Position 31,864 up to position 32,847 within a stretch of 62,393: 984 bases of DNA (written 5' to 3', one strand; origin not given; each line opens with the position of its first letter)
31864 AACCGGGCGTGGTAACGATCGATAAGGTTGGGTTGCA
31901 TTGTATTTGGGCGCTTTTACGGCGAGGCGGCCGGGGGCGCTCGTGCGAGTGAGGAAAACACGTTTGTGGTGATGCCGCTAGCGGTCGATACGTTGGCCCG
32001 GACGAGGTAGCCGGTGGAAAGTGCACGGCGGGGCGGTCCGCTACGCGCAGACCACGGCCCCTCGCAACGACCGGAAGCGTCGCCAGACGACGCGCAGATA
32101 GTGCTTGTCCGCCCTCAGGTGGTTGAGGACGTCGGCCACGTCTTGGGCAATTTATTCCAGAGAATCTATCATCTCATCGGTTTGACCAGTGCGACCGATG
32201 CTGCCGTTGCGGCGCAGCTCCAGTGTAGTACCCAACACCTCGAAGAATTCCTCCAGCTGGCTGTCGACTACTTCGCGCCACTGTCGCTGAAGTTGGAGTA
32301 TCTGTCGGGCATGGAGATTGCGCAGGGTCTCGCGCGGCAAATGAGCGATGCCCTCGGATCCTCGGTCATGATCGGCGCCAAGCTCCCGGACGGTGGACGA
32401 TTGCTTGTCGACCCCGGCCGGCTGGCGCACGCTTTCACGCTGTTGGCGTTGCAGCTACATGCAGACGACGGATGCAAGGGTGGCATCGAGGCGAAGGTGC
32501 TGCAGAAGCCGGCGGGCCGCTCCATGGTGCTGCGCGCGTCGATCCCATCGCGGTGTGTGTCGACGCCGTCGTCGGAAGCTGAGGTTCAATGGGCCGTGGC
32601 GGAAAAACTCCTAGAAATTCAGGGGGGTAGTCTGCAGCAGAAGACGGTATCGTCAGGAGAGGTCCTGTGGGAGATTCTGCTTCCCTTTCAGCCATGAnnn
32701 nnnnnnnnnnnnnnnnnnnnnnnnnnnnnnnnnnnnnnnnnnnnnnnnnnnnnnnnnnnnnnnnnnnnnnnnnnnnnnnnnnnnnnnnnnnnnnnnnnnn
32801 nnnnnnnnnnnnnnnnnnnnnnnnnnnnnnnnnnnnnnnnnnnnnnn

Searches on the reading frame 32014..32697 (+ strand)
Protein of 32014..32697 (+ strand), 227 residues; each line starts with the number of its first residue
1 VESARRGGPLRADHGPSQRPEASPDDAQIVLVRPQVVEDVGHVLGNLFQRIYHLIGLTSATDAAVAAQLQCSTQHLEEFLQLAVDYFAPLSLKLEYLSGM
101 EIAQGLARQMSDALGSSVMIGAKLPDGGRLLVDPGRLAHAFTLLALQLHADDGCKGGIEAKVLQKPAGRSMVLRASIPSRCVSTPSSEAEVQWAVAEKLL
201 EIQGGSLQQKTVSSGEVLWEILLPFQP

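Call 3: search_protein_families(library=pfam, proteins=[window:32014-32697:+], max_evalue=0.1)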
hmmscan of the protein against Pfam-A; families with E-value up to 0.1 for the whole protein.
window:32014-32697:+ (227 aa): 0 families

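Call 4: search_protein_families(library=ncbifam, proteins=[window:32014-32697:+], max_evalue=0.1)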
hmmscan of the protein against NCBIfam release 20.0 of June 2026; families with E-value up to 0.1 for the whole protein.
window:32014-32697:+ (227 aa): 0 families

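Call 38: find_homologous_proteins(query=window:32014-32697:+, max_evalue=0.001)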
Query window:32014-32697:+ (227 aa): 104 proteins with E <= 0.001 among 795 candidates.
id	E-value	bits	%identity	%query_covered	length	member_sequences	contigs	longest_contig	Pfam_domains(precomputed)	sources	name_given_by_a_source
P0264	1.5e-121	422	99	87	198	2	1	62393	-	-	-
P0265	6.0e-72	260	58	93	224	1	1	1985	-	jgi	jgi:hypothetical protein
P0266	7.6e-70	253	58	93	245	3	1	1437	-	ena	-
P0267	1.2e-69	253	56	100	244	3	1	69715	-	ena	-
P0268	1.6e-69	252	58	97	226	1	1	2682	-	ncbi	-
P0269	2.8e-69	251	58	100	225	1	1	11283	-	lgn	-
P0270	1.5e-68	249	57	100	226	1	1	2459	-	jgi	-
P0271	6.1e-68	247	54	100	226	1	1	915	-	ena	-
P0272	1.8e-67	246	57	97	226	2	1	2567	-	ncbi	-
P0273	2.1e-67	245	56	97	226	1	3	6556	-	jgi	jgi:hypothetical protein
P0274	2.3e-66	242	54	100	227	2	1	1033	-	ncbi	-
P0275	3.5e-66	241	55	99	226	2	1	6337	-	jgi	-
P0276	5.9e-66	241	57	91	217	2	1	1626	-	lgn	-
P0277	1.3e-65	239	54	100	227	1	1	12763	-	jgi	jgi:F420-0:gamma-glutamyl ligase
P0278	5.7e-65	237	57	90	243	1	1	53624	-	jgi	jgi:hypothetical protein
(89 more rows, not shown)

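Call 61: predict_structure(alignment_id=A2)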
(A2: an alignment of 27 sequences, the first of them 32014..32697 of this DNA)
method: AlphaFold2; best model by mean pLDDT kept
length: 227 residues; sequences in the alignment: 27
mean_pLDDT: 79.5   pTM: 0.69
mean pLDDT of the five models: 79.5, 79.1, 79.1, 78.0, 77.5
residues with pLDDT >= 90: 92; 70-90: 83; 50-70: 24; < 50: 28
segments of 3 or more residues with pLDDT < 50: 1-28
pLDDT, mean of each block of 10 residues (from residue 1): 33 36 46 75 89 93 93 88 76 88 92 88 76 93 92 68 69 90 88 92 92 89 81
secondary structure, 60 per line:
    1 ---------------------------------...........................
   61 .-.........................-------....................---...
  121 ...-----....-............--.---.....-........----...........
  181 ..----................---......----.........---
elements in order: H34-61 H63-87 E95-98 H99-114 E118-123 E129-132 H134-145 H152-156 E158-165 E170-178 H187-202 E206-211 E216-224

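Call 64: fold_search(model_id=the predicted structure, library=pdb)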
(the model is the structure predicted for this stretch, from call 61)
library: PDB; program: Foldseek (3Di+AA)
matches with E <= 10: 1029; with E <= 0.001: 333
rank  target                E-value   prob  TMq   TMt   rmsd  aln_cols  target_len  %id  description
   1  6rgz_A                3.8e-11  1.00  0.49  0.48   8.3       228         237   13  Revisiting pH-gated conformational switch. Complex HK853-RR468 pH 6.5 (released 2020-02-19)
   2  6rgy_B                7.4e-11  1.00  0.47  0.46   8.4       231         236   13  Revisiting pH-gated conformational switch. Complex HK853-RR468 pH 7.5 (released 2020-02-19)
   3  3dge_A                1.3e-10  1.00  0.48  0.46   8.4       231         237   13  Structure of a histidine kinase-response regulator complex reveals insights into Two-component signaling and a novel c (released 2009-07-07)
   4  6rh8_A                1.7e-10  1.00  0.47  0.45   9.0       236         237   13  Revisiting pH-gated conformational switch. Complex HK853 mutant H260A -RR468 mutant D53A pH 5.3 (released 2020-02-19)
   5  6rh0_B                1.8e-10  1.00  0.48  0.46   8.4       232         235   13  Revisiting pH-gated conformational switch. Complex HK853-RR468 pH 5.5 (released 2020-02-19)
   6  6rh7_A                2.2e-10  1.00  0.48  0.46   8.3       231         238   12  Revisiting pH-gated conformational switch. Complex HK853 mutant H260A -RR468 mutant D53A pH 7.5 (released 2020-02-19)
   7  6rgy_A                2.3e-10  1.00  0.48  0.47   8.3       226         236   12  Revisiting pH-gated conformational switch. Complex HK853-RR468 pH 7.5 (released 2020-02-19)
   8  9jfj_C                2.6e-10  1.00  0.57  0.56   6.0       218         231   14  Crystal structure of the cytoplasmic domain of ZraS in ADP-bound form (released 2025-03-26)
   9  9jfj_A                2.9e-10  1.00  0.63  0.62   4.6       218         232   16  Crystal structure of the cytoplasmic domain of ZraS in ADP-bound form (released 2025-03-26)
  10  6rh0_A                3.9e-10  1.00  0.48  0.46   8.6       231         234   13  Revisiting pH-gated conformational switch. Complex HK853-RR468 pH 5.5 (released 2020-02-19)
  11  6rfv_B                4.4e-10  1.00  0.47  0.46   8.4       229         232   13  Revisiting pH-gated conformational switch. Complex HK853-RR468 pH 7 (released 2020-02-19)
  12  9eut_A                5.6e-10  1.00  0.49  0.18   7.8       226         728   14  Cryo-EM structure of the full-length Pseudomonas aeruginosa bacteriophytochrome in its Pr state (released 2024-09-04)
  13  6rfv_A                5.6e-10  1.00  0.47  0.46   8.4       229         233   13  Revisiting pH-gated conformational switch. Complex HK853-RR468 pH 7 (released 2020-02-19)
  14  4jav_A                5.9e-10  1.00  0.47  0.43  10.3       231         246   12  Structural basis of a rationally rewired protein-protein interface (HK853wt and RR468mutant V13P, L14I, I17M and N21V) (released 2013-09-04)
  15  4jas_A                6.7e-10  1.00  0.49  0.47   8.1       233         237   12  Structural basis of a rationally rewired protein-protein interface (HK853mutant A268V, A271G, T275M, V294T and D297E a (released 2013-09-04)
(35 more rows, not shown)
